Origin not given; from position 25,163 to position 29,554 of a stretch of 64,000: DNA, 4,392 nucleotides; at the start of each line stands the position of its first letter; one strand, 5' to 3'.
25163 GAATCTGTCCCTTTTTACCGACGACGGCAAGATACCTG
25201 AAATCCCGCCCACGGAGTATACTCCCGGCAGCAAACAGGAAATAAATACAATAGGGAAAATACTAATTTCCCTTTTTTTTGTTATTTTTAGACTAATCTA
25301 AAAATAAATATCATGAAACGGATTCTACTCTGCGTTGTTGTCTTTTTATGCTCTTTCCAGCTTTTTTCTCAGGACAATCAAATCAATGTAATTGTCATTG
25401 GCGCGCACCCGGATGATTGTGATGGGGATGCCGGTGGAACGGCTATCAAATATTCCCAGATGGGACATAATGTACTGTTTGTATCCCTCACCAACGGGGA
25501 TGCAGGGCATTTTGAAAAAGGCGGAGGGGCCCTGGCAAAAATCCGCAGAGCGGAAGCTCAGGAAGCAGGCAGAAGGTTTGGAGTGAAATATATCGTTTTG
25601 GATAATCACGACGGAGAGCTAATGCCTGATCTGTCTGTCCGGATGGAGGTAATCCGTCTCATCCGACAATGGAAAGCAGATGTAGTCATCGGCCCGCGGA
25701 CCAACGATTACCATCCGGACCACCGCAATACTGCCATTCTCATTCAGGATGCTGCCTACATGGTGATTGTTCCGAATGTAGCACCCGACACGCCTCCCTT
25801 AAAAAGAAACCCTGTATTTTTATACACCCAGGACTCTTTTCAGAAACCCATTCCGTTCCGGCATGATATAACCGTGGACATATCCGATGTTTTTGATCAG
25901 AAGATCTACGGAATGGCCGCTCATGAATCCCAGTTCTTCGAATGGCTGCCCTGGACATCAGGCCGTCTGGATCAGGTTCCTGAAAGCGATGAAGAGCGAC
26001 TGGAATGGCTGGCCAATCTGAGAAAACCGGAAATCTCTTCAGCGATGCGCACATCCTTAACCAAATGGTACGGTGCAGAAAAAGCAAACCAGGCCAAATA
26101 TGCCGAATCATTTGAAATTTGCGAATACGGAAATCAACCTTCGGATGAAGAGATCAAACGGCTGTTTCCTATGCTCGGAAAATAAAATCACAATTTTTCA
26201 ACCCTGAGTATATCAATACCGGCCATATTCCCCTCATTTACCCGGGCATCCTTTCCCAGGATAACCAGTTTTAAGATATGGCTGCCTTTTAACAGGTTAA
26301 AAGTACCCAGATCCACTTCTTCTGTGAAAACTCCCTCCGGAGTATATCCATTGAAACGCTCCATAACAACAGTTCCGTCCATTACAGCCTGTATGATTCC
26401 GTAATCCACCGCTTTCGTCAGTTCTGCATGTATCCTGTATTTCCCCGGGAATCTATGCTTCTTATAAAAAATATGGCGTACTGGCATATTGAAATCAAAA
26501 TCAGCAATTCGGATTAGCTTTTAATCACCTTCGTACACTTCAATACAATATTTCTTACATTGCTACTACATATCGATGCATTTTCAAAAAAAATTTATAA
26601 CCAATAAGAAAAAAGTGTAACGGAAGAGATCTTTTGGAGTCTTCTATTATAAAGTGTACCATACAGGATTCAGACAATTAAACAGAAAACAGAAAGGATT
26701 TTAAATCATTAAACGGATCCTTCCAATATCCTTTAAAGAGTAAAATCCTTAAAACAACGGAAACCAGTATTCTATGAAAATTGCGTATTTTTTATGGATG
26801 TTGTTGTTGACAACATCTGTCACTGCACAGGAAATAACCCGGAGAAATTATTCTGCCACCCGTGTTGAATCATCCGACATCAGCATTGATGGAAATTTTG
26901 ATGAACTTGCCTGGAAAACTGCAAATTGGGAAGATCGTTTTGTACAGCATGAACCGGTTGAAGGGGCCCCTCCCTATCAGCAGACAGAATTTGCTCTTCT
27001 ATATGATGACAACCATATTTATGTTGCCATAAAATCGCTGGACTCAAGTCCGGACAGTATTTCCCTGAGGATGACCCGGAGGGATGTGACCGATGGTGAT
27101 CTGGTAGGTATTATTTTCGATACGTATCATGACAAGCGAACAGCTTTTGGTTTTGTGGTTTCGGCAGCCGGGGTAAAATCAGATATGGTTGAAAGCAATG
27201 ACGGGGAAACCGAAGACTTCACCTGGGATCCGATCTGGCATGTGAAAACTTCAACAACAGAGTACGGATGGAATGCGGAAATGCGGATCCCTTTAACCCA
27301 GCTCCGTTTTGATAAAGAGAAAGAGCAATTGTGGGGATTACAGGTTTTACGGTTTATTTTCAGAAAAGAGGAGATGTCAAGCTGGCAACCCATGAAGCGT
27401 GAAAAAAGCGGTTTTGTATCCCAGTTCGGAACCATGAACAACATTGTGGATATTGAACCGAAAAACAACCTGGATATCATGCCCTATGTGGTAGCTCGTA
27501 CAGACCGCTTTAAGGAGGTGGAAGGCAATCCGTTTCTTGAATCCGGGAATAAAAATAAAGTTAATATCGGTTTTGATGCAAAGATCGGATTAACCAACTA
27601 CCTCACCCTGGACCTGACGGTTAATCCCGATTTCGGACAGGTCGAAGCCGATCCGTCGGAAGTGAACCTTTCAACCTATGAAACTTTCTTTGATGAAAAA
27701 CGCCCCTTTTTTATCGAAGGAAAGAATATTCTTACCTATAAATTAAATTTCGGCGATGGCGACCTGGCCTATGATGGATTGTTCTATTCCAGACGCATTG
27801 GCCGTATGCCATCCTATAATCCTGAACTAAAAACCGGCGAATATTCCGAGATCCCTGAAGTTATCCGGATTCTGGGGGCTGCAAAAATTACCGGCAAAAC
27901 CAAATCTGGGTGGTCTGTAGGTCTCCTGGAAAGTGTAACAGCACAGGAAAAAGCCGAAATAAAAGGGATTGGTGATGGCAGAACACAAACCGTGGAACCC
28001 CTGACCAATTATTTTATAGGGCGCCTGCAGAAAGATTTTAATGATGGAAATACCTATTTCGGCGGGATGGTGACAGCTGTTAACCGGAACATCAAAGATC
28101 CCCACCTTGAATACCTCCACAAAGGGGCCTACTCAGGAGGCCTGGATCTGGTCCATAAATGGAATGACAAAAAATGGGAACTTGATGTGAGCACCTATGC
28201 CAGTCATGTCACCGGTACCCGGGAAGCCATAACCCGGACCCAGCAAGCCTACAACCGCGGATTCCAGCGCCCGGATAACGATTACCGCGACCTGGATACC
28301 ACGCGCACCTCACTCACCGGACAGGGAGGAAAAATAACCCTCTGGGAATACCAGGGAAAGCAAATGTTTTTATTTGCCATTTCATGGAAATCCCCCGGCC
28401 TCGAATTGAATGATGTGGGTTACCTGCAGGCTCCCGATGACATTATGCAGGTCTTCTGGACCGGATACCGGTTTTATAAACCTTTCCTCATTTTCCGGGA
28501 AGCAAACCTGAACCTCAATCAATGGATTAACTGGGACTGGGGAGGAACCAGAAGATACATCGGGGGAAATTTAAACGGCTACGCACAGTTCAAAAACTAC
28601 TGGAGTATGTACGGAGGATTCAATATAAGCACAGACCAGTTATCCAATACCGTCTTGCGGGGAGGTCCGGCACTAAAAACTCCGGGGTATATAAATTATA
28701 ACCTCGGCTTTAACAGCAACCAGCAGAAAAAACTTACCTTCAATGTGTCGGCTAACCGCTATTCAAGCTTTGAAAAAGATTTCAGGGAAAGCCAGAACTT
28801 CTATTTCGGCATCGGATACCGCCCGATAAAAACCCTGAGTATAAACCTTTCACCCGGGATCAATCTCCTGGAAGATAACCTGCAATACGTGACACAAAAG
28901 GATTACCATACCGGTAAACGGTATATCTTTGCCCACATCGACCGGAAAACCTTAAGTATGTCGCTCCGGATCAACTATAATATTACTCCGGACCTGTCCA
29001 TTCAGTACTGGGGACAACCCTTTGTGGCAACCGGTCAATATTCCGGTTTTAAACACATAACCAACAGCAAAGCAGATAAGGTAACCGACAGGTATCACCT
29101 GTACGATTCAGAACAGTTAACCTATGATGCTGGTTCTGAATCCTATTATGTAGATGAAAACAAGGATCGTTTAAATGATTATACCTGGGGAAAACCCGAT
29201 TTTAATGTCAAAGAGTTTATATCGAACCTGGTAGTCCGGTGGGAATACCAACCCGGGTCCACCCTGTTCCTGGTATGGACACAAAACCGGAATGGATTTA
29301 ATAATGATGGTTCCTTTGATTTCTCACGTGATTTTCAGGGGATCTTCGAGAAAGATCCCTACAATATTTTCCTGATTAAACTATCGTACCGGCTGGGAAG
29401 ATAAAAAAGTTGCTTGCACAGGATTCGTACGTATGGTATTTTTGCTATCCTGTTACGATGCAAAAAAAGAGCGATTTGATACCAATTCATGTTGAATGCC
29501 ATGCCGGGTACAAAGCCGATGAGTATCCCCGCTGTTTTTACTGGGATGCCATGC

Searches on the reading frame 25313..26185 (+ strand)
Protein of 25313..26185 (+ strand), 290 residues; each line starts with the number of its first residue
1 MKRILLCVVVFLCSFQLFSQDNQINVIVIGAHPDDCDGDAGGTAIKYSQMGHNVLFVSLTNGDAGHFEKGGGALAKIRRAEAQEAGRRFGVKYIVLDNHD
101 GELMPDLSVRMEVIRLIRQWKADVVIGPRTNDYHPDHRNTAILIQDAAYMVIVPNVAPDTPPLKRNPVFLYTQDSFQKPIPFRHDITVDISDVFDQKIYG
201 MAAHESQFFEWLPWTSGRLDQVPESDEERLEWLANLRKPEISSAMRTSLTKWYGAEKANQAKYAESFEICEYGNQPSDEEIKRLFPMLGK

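Call 4: search_protein_families(library=pfam, proteins=[window:25313-26185:+], max_evalue=0.01)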
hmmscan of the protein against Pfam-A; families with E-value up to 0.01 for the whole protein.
window:25313-26185:+ (290 aa): 2 families
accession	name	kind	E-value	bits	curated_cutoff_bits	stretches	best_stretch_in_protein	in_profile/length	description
PF02585.22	PIG-L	-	3.9e-24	86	28.2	1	27-147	1-128/129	GlcNAc-PI de-N-acetylase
PF16220.10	DUF4880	-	0.0099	16.2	25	0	230-265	4-39/43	Domain of unknown function (DUF4880)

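Call 84: search_protein_families(library=ncbifam, proteins=[window:25313-26185:+], max_evalue=0.0001)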
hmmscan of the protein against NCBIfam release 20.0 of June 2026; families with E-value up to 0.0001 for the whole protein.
window:25313-26185:+ (290 aa): 3 families
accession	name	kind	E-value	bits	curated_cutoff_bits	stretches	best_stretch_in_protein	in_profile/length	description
TIGR04001.1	thiol_BshB1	equivalog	1e-33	117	182.5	1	24-210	2-181/226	bacillithiol biosynthesis deacetylase BshB1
TIGR04000.1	thiol_BshB2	equivalog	2e-10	40.7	195.25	1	26-220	3-197/217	bacillithiol biosynthesis deacetylase BshB2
TIGR03446.1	mycothiol_Mca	equivalog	3e-07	30.3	277.15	1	26-103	3-87/283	mycothiol conjugate amidase Mca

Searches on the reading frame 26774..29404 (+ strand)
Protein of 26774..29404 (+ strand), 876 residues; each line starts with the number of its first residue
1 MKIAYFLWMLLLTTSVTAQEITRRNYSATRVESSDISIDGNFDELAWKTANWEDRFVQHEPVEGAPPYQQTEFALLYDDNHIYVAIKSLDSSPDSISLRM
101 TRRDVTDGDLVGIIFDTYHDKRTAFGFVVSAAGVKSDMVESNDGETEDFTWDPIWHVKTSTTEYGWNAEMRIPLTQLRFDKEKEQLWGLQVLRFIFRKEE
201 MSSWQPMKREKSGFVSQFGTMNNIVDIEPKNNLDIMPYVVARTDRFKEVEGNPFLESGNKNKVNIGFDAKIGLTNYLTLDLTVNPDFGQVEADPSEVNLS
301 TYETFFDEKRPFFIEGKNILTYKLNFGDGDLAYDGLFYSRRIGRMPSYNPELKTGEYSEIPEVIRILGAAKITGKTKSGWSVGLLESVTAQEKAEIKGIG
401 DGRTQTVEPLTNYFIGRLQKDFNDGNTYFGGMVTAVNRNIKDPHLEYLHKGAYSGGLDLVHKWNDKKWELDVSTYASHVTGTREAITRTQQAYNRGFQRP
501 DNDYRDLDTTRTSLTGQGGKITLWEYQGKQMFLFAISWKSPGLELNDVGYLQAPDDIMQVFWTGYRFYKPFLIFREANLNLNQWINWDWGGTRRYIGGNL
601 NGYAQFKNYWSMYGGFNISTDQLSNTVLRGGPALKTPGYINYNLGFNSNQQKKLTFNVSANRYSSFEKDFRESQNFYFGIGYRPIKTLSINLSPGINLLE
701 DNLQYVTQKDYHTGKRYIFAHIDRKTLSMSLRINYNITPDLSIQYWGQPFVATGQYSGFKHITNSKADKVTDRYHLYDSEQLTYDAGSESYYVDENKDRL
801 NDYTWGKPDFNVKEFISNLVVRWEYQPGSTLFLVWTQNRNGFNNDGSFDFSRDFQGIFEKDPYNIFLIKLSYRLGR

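Call 69: search_protein_families(library=pfam, proteins=[window:26774-29404:+], max_evalue=0.00001)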
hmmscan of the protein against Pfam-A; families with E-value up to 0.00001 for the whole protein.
window:26774-29404:+ (876 aa): 2 families
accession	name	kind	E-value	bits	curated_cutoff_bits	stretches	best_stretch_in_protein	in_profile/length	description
PF19313.5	DUF5916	-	5.4e-70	237.2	22.6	1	233-872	5-561/572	Domain of unknown function (DUF5916)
PF06452.16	CBM9_1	-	7.6e-07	29.6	23.4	1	38-192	1-147/185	Carbohydrate family 9 binding domain-like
